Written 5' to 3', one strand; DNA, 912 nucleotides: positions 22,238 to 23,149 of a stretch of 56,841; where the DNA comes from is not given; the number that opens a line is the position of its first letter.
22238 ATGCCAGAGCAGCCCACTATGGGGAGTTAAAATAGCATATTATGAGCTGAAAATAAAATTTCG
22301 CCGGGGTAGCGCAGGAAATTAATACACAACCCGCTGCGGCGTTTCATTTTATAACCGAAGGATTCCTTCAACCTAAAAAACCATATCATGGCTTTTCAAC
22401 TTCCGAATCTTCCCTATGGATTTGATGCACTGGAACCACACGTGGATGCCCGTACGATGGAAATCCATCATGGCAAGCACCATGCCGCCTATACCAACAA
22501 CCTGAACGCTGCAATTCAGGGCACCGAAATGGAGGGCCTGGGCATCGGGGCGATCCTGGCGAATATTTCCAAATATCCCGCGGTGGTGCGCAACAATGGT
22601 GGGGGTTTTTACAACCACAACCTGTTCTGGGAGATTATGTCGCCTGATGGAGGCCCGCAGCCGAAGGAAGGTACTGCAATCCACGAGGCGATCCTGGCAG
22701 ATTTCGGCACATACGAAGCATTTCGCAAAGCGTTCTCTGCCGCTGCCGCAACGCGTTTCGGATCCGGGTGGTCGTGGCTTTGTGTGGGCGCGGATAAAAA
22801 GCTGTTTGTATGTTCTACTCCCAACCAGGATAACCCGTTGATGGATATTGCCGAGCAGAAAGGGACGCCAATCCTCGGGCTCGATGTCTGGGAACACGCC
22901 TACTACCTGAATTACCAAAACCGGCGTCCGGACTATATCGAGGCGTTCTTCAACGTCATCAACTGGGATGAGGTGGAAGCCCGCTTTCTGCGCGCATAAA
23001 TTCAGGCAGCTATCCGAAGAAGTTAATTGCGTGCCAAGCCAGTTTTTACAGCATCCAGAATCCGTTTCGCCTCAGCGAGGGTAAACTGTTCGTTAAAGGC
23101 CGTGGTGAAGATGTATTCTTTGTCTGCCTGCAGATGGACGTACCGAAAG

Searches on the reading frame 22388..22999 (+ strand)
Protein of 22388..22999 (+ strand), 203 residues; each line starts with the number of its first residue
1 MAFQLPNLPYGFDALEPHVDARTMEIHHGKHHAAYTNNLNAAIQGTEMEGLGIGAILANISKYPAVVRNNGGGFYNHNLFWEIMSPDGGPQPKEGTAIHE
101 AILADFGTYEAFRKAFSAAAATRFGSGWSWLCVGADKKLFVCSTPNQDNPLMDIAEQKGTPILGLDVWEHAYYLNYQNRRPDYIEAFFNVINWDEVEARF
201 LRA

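Call 38: search_protein_families(library=pfam, proteins=[window:22388-22999:+], max_evalue=0.0001)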
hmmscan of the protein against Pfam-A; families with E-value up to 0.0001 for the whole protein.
window:22388-22999:+ (203 aa): 2 families
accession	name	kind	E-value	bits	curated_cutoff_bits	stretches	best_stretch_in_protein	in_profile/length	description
PF02777.23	Sod_Fe_C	-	6.1e-40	135.8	20.9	1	97-199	4-102/102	Iron/manganese superoxide dismutases, C-terminal domain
PF00081.27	Sod_Fe_N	-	4.6e-28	98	27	1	3-85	2-82/82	Iron/manganese superoxide dismutases, alpha-hairpin domain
